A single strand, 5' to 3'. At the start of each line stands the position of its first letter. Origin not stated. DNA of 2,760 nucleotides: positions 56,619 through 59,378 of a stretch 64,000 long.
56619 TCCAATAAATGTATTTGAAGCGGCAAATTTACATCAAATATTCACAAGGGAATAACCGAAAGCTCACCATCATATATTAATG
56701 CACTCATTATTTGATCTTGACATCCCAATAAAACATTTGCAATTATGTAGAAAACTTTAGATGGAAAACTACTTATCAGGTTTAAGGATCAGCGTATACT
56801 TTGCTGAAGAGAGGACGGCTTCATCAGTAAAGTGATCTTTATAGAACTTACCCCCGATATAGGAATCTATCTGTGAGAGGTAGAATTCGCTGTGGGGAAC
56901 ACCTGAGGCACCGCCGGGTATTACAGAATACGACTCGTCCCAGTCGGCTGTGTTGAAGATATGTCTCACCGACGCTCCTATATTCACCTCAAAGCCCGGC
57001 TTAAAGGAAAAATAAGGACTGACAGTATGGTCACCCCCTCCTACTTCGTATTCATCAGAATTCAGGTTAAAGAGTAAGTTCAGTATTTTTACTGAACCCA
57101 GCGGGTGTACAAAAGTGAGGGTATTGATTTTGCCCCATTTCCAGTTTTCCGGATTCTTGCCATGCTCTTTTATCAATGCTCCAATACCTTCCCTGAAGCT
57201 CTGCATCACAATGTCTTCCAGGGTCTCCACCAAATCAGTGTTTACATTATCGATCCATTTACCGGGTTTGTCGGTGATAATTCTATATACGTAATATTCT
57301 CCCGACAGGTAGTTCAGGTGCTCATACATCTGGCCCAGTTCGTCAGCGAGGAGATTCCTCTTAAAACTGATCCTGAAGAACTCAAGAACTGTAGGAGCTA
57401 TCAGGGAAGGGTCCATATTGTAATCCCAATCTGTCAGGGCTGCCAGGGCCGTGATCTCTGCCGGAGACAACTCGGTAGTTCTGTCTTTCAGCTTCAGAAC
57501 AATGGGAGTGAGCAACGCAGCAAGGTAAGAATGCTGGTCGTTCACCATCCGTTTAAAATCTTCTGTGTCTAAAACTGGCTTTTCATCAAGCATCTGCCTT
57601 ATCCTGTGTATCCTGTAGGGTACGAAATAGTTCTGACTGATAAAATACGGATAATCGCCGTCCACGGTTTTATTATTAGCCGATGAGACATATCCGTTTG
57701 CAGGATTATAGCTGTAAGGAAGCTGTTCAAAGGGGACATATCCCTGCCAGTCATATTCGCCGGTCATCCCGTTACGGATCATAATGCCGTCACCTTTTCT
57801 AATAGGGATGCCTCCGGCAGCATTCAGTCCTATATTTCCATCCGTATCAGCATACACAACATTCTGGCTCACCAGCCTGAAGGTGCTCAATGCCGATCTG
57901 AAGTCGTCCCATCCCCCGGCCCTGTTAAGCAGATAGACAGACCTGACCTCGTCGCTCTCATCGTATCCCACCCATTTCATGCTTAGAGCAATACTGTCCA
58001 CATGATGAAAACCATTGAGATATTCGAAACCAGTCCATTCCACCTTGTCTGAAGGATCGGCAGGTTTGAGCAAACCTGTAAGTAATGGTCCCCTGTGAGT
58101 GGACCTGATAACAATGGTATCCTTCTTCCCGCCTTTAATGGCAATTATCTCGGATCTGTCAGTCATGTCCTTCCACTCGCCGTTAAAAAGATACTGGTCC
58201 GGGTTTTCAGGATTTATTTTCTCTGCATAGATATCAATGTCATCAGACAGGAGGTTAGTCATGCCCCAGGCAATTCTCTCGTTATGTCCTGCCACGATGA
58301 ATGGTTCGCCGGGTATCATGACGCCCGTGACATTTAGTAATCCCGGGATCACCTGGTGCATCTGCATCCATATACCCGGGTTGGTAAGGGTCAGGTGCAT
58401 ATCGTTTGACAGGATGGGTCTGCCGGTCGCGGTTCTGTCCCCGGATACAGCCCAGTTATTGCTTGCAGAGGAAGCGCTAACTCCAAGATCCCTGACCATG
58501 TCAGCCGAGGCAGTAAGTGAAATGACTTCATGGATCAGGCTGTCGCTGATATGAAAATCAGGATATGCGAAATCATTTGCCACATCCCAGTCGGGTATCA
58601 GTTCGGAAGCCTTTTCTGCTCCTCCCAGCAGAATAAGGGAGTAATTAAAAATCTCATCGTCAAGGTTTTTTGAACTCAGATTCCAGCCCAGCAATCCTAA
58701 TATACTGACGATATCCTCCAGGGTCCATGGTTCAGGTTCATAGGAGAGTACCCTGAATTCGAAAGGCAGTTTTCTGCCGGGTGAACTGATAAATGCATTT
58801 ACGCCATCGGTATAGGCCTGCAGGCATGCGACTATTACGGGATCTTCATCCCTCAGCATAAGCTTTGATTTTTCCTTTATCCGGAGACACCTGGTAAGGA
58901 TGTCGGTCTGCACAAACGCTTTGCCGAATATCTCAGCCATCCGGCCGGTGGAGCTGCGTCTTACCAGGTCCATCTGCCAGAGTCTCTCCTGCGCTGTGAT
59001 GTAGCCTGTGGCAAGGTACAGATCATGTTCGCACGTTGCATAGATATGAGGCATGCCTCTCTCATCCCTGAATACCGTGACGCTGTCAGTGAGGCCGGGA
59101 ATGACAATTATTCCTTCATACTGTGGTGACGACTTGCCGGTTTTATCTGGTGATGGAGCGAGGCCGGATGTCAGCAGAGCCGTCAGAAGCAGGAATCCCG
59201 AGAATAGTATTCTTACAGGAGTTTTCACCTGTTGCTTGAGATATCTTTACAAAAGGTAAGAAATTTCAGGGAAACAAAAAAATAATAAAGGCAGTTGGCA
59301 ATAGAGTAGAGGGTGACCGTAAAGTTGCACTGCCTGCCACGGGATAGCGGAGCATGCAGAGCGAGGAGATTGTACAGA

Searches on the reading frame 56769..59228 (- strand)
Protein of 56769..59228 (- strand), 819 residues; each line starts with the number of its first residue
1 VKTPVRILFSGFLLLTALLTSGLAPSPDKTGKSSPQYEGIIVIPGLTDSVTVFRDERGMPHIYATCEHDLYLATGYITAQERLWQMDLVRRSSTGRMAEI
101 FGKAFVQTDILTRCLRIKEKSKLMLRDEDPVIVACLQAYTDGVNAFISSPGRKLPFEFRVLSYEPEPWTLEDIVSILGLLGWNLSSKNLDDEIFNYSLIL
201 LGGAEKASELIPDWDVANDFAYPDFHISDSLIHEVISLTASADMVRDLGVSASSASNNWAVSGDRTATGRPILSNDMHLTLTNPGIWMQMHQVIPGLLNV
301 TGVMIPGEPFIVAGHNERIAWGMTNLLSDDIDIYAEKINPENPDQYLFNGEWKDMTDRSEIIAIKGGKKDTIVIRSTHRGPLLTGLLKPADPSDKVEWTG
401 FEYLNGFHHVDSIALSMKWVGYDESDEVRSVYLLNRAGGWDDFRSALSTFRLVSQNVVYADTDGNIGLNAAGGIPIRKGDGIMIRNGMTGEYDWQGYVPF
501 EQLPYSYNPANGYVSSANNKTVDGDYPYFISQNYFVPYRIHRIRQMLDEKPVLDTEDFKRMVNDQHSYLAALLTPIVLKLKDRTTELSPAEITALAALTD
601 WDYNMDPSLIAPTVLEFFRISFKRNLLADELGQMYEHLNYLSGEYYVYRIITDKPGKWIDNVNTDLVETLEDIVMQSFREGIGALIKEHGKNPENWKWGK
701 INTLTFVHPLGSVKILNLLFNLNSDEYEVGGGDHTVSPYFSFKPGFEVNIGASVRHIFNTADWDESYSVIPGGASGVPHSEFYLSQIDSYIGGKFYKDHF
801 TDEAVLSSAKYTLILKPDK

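Call 79: search_protein_families(library=pfam, proteins=[window:56769-59228:-], max_evalue=0.00001)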
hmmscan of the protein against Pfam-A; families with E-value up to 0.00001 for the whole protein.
window:56769-59228:- (819 aa): 1 family
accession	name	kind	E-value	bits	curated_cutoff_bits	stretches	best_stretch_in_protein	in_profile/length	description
PF01804.23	Penicil_amidase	-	7.4e-208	693.3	21.3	1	49-805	1-673/675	Penicillin amidase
